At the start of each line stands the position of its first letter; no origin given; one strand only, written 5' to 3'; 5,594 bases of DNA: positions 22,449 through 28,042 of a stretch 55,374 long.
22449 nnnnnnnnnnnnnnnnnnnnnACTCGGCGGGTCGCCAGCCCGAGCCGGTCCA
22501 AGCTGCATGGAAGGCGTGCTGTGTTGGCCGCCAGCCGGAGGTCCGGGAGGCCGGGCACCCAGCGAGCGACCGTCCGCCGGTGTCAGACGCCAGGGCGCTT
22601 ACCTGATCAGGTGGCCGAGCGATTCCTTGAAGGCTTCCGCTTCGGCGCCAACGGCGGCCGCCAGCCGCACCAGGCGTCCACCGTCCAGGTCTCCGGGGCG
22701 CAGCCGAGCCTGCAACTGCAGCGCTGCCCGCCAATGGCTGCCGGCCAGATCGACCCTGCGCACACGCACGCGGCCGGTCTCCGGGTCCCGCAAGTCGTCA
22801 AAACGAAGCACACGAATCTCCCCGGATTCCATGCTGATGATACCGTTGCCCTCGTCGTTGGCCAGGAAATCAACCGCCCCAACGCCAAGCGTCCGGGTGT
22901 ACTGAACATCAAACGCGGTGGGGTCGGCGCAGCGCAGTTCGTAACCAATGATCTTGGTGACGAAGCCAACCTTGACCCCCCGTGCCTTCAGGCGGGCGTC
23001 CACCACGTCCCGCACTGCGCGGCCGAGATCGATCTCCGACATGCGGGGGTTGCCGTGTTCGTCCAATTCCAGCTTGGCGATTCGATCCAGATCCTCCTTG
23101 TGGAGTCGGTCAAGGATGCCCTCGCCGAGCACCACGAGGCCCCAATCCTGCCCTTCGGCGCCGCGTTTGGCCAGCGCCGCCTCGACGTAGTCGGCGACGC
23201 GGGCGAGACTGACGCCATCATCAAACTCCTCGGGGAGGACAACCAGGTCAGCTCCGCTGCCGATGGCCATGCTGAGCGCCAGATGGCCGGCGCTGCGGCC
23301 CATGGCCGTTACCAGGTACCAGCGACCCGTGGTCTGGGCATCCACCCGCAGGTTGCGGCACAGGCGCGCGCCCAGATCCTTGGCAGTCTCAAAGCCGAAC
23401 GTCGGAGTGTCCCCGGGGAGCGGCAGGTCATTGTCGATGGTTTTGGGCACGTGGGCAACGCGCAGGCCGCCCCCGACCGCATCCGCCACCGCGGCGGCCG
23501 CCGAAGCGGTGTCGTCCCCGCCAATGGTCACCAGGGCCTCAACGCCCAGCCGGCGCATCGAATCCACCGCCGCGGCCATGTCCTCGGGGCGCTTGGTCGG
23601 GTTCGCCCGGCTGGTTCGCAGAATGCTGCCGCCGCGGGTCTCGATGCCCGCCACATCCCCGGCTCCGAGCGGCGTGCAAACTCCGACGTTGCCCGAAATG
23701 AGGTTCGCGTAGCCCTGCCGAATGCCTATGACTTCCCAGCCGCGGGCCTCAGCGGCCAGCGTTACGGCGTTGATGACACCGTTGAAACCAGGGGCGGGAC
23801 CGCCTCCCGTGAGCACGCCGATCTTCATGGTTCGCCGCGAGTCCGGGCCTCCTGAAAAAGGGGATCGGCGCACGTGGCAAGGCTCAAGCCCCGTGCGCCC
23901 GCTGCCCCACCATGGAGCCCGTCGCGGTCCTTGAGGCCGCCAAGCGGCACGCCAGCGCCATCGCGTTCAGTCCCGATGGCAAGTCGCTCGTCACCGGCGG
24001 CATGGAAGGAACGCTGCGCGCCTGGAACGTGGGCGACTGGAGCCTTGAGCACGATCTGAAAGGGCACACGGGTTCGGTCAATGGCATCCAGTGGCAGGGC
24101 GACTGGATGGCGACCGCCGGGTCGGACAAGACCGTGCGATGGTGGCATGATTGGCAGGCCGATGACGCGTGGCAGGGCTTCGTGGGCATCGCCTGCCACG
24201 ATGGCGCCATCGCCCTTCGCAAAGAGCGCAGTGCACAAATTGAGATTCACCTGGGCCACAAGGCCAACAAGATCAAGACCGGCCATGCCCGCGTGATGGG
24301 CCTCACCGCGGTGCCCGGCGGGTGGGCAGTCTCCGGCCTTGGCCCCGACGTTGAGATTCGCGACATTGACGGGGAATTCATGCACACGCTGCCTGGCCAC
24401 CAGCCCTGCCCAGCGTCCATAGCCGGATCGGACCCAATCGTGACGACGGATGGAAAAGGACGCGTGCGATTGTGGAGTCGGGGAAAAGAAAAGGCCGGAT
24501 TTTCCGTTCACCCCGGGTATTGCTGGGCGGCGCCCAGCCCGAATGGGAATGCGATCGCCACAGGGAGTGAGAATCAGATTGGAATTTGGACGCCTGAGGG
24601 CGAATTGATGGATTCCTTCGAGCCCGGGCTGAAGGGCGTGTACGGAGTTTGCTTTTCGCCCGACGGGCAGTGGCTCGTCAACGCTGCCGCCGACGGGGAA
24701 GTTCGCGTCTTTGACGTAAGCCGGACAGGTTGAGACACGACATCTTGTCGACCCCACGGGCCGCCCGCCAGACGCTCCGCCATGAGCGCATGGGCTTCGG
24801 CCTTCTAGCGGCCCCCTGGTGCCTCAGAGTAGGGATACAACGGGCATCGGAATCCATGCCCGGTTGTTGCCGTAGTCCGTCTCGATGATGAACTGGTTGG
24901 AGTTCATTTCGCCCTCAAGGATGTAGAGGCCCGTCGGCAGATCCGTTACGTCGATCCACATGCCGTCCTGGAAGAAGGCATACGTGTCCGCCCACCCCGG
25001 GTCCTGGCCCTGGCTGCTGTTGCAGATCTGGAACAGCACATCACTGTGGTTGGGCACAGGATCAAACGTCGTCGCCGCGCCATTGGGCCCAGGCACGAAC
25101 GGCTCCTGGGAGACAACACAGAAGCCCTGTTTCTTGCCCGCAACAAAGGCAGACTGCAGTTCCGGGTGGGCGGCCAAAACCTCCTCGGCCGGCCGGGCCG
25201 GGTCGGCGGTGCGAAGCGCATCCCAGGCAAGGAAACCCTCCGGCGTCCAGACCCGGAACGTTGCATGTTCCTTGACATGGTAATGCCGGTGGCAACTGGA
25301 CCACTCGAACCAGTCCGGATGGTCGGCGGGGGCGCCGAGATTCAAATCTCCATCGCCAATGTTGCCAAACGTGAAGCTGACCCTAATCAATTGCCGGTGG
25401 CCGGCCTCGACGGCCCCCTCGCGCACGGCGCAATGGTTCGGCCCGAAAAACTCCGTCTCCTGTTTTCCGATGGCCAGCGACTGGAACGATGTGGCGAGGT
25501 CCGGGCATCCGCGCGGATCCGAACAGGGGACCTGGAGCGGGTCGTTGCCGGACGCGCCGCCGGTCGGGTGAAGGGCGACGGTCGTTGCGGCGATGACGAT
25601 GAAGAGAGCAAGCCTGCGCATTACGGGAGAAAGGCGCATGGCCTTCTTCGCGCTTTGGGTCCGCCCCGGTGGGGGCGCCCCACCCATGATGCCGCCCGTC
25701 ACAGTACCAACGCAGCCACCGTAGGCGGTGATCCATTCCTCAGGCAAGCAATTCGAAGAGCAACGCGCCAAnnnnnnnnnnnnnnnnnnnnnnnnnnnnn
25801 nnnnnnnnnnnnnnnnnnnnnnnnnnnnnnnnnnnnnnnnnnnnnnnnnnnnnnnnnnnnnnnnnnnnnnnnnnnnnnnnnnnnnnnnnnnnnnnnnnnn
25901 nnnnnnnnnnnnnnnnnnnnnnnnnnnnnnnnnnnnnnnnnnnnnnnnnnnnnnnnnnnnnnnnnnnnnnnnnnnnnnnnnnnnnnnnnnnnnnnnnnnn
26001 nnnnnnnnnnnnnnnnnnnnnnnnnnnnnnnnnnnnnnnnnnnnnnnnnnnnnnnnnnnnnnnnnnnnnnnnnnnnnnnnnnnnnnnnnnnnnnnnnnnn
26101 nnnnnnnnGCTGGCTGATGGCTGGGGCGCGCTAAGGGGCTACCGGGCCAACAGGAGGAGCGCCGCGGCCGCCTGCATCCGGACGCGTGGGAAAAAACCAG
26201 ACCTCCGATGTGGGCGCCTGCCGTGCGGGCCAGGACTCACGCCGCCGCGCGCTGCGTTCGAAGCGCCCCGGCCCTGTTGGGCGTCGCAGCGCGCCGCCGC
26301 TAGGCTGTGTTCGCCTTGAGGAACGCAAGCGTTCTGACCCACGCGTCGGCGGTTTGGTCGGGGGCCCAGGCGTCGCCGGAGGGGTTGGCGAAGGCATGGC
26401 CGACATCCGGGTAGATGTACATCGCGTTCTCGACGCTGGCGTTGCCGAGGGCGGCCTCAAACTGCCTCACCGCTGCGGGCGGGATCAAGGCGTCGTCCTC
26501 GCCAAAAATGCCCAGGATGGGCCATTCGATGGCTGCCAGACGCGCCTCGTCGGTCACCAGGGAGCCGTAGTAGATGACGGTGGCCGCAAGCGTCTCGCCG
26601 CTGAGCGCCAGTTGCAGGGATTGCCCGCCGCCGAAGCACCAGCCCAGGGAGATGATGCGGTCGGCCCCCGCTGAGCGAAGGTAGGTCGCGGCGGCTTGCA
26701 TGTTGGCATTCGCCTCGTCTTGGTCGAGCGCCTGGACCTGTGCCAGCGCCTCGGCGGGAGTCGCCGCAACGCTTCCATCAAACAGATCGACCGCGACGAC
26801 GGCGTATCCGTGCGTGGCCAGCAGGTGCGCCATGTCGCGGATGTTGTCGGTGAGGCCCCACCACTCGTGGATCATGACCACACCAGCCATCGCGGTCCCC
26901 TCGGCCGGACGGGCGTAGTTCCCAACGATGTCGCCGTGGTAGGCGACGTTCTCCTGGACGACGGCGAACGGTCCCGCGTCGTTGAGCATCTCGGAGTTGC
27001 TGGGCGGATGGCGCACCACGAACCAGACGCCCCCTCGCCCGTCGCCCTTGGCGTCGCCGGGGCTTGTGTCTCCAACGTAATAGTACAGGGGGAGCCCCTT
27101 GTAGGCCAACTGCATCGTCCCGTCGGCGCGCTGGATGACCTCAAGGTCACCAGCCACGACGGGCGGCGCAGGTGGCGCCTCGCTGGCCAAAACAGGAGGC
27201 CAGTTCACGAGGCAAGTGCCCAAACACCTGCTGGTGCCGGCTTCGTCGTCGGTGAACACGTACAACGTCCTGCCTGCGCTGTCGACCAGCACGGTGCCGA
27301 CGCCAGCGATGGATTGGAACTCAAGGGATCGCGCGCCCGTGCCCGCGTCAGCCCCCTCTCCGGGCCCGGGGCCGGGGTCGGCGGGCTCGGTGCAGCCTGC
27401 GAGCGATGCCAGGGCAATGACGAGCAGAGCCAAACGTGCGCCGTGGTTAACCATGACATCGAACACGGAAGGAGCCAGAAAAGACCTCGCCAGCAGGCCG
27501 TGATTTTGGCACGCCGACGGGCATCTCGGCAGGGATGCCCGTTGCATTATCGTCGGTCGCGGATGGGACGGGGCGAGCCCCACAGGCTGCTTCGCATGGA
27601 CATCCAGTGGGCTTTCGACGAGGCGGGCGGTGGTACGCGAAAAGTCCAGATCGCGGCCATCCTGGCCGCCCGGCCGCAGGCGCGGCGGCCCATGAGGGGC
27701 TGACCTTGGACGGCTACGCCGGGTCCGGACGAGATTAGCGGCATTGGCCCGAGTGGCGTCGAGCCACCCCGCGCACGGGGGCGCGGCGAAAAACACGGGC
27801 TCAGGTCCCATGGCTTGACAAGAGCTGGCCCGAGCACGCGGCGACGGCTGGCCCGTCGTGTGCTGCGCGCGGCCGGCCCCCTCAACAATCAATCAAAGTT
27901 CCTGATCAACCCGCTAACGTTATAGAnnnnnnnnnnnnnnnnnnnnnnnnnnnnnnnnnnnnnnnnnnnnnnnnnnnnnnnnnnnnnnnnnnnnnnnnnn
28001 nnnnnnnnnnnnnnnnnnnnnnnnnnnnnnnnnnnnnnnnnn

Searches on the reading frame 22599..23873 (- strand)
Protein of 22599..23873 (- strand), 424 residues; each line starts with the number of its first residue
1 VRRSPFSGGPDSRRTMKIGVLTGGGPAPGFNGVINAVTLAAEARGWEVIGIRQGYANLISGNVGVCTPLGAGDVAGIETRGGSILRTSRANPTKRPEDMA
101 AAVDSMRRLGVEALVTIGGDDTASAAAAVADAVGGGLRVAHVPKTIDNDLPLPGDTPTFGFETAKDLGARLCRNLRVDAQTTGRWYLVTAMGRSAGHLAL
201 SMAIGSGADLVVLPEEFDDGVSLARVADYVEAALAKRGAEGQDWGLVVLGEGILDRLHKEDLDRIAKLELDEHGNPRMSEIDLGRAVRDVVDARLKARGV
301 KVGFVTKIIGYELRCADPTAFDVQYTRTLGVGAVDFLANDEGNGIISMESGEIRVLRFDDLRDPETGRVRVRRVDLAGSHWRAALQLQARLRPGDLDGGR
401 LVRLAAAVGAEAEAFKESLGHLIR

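Call 64: search_protein_families(library=pfam, proteins=[window:22599-23873:-], max_evalue=0.00001)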
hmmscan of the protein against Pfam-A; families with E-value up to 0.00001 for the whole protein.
window:22599-23873:- (424 aa): 1 family
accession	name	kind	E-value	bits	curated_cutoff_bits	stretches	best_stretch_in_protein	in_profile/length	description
PF00365.25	PFK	-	5.2e-58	197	30.9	1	17-337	1-277/277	Phosphofructokinase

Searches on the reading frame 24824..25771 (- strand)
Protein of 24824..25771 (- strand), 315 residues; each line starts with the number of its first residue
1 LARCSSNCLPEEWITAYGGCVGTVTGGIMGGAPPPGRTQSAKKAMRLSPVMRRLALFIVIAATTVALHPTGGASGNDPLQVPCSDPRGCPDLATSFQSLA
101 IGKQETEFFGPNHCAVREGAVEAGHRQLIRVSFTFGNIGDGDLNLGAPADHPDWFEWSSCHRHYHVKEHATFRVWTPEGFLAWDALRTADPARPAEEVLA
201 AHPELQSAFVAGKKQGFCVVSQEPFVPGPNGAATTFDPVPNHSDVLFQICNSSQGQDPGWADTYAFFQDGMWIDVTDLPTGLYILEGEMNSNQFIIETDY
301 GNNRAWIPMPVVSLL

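Call 64: search_protein_families(library=pfam, proteins=[window:24824-25771:-], max_evalue=0.00001)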
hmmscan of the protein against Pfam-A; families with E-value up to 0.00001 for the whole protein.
window:24824-25771:- (315 aa): 1 family
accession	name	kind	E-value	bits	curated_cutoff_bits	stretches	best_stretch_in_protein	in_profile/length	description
PF01186.22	Lysyl_oxidase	-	1.7e-15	57.7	20.4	1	251-305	133-188/204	Lysyl oxidase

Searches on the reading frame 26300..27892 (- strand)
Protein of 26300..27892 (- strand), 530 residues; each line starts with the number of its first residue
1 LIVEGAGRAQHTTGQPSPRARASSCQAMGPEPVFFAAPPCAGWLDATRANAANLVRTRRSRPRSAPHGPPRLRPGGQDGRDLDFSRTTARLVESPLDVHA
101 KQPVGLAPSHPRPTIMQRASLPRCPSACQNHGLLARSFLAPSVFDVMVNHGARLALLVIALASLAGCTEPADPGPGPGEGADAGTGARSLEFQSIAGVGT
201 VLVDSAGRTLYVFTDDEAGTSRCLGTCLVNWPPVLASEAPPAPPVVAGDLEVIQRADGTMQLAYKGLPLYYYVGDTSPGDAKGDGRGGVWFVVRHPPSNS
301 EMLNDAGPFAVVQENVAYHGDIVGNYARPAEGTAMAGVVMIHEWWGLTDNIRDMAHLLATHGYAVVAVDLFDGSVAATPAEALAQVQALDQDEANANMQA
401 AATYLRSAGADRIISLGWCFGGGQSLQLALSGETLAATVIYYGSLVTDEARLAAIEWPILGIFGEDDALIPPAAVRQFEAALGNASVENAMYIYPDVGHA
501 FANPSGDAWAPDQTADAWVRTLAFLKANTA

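Call 22: search_protein_families(library=ncbifam, proteins=[window:26300-27892:-], max_evalue=0.00001)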
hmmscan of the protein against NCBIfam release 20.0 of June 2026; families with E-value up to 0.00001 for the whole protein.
window:26300-27892:- (530 aa): 2 families
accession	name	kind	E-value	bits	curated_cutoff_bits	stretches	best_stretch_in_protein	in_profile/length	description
NF040526.1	SCO0930_lipo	equivalog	7e-27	94.4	275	1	185-294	68-303/311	SCO0930 family lipoprotein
NF041440.1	hydrolase_YghX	exception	3.3e-22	79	460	1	318-526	78-289/292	YghX family hydrolase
